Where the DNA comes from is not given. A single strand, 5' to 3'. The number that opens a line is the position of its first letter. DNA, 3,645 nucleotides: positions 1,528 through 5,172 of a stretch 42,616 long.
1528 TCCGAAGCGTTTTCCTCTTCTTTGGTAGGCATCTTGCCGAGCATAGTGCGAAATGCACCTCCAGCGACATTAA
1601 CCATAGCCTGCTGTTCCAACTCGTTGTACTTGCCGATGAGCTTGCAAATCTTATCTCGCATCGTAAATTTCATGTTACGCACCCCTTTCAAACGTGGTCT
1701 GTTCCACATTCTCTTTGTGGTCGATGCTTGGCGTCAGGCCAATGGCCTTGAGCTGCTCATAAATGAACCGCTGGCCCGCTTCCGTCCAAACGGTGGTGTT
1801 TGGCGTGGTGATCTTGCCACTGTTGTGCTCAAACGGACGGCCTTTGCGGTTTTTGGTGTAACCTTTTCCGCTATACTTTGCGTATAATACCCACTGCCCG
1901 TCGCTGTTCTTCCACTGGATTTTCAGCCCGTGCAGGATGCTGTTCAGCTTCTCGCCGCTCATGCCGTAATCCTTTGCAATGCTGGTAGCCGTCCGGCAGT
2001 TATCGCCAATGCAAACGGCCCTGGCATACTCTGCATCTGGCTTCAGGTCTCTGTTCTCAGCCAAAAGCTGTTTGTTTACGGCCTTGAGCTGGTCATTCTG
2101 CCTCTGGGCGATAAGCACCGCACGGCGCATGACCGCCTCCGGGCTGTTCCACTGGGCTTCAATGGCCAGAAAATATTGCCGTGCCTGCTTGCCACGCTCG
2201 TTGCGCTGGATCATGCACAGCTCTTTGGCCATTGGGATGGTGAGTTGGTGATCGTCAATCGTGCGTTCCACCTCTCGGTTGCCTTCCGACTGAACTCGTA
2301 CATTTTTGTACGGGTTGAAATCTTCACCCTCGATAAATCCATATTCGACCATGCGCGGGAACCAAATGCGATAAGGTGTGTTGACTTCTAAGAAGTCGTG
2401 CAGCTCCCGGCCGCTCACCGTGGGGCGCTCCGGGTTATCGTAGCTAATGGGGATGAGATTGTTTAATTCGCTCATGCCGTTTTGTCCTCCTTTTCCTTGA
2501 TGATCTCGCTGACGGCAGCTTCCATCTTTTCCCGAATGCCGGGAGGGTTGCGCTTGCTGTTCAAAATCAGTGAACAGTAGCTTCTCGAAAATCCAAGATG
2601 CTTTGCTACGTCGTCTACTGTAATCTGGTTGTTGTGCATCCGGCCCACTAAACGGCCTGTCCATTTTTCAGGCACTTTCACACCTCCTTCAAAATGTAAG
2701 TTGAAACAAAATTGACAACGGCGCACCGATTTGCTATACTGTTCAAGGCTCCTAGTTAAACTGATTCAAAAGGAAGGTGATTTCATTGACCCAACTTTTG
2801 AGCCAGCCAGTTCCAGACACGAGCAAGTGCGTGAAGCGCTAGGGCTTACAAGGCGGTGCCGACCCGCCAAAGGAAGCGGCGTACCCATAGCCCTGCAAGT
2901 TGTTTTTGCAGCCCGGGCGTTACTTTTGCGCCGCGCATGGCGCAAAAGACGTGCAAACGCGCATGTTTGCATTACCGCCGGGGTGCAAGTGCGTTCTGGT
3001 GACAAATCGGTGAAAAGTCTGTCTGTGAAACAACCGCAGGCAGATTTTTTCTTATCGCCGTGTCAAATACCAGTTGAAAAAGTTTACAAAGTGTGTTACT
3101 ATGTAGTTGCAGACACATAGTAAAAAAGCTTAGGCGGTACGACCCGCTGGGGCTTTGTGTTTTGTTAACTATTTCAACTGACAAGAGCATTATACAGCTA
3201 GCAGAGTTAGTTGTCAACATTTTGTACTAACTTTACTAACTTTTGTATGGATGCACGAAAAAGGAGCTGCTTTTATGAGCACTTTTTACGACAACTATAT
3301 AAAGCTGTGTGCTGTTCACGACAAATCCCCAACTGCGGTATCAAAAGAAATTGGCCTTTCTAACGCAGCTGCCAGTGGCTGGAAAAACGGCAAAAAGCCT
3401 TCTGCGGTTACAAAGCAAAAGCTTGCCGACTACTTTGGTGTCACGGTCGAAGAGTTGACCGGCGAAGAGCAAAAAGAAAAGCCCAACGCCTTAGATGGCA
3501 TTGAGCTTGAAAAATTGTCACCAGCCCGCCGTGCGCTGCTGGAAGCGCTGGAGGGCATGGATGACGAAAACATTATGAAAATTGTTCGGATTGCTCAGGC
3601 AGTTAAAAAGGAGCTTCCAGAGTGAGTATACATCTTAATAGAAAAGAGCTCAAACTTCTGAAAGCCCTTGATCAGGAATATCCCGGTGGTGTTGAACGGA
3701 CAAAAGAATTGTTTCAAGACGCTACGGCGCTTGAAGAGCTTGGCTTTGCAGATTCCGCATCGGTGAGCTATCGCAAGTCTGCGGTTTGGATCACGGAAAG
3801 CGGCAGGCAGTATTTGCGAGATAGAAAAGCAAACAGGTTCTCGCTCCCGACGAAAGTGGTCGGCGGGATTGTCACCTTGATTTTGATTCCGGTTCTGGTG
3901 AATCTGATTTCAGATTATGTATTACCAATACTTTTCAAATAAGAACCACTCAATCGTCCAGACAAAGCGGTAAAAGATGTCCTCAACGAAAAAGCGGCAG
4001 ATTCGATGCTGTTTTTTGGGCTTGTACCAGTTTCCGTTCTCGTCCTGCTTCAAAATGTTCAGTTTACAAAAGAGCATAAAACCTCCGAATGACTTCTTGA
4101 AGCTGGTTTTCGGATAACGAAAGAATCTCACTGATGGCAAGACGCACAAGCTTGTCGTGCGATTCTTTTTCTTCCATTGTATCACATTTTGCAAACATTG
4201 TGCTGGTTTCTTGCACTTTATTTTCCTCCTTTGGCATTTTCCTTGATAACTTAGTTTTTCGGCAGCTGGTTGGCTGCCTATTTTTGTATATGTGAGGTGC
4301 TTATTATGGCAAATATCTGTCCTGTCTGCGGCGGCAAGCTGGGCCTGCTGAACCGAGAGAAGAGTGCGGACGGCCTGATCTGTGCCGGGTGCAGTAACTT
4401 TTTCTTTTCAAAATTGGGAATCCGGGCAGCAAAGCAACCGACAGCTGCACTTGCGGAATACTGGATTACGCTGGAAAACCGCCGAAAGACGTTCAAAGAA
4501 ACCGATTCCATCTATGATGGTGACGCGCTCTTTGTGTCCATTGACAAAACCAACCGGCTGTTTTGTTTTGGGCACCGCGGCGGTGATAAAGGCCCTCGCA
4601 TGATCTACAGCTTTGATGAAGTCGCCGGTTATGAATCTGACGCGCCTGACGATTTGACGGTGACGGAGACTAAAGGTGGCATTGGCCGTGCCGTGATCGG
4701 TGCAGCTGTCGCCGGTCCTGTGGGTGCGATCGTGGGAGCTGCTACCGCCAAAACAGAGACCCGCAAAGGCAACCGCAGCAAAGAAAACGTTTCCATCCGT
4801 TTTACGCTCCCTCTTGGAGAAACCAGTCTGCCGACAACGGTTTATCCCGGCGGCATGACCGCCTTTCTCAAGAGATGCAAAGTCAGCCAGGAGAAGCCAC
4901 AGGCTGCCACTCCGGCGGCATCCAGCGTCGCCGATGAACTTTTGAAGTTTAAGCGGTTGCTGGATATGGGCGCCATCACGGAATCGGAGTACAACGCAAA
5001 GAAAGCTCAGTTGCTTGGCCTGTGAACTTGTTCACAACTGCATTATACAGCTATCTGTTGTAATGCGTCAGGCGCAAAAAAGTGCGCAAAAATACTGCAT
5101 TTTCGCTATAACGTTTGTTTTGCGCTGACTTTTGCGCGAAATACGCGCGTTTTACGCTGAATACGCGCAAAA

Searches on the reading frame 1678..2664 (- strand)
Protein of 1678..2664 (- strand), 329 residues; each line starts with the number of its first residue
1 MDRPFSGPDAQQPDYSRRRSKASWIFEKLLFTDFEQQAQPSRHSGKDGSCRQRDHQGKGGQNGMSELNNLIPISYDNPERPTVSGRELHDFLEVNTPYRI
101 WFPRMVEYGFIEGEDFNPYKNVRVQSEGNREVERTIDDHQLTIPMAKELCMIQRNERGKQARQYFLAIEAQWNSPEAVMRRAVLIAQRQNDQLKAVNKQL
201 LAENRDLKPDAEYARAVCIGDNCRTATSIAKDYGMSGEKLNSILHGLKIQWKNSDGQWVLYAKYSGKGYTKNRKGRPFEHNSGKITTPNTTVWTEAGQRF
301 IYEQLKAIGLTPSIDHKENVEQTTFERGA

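Call 28: search_protein_families(library=phrogs, proteins=[window:1678-2664:-], max_evalue=0.001)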
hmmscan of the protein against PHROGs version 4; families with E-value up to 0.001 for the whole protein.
window:1678-2664:- (329 aa): 8 families
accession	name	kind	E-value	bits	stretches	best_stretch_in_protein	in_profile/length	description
phrog_63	-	transcription regulation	1.9e-50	173.5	1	62-313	112-364/431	anti-repressor Ant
phrog_5817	-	transcription regulation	2.3e-27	97.4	1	72-212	16-156/210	anti-repressor Ant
phrog_130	-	transcription regulation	8.6e-23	82.1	1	188-322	296-425/480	anti-repressor Ant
phrog_6904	-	unknown function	7.7e-19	68.8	1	67-153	2-90/95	-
phrog_25289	-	unknown function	6.2e-15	56.2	1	240-318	1-77/79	-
phrog_377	-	transcription regulation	5.8e-14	53.4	1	79-175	17-112/213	anti-repressor Ant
phrog_373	-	transcription regulation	2.4e-11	44.5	1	62-204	74-231/373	anti-repressor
phrog_14211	-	transcription regulation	3e-11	44.3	1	82-172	16-131/234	anti-repressor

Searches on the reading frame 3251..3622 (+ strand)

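Call 28: search_protein_families(library=phrogs, proteins=[window:3251-3622:+], max_evalue=0.001)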
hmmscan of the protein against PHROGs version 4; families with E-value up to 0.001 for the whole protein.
window:3251-3622:+ (124 aa): 4 families
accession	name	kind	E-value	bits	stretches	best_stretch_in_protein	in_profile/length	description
phrog_8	-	transcription regulation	4e-11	44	1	9-104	74-150/346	transcriptional regulator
phrog_4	-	transcription regulation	4.7e-07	30.1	1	8-91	133-205/400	transcriptional repressor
phrog_2967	-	transcription regulation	5.8e-06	27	1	12-113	11-100/225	transcriptional regulator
phrog_296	-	integration and excision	0.00072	19.3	1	18-70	234-288/626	DNA transposition protein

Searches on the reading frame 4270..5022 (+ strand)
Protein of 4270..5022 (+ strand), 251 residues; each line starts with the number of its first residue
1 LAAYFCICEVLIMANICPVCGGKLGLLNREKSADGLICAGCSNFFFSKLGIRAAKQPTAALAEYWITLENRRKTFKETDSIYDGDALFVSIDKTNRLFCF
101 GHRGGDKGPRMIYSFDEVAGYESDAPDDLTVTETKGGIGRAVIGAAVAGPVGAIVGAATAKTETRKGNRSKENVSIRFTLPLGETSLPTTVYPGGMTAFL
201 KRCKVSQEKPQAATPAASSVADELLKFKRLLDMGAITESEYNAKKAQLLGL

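Call 28: search_protein_families(library=phrogs, proteins=[window:4270-5022:+], max_evalue=0.001)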
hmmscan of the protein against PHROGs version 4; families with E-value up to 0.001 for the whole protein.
window:4270-5022:+ (251 aa): 7 families
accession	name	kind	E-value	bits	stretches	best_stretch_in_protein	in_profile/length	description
phrog_888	-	unknown function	3.4e-34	119.8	2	13-167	6-168/271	-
phrog_2700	-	unknown function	8.1e-09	36.3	1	207-251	287-331/331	-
phrog_20665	-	unknown function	2.7e-07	31.3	0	226-251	281-306/306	-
phrog_27136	-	unknown function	4.4e-05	24.1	1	106-178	111-177/224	-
phrog_33222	-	unknown function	5.8e-05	24.2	1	216-251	223-258/258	-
phrog_37018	-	unknown function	9.1e-05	23.7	0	218-249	3-34/157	-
phrog_36103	-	unknown function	0.00065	20.7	0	230-251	21-40/50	-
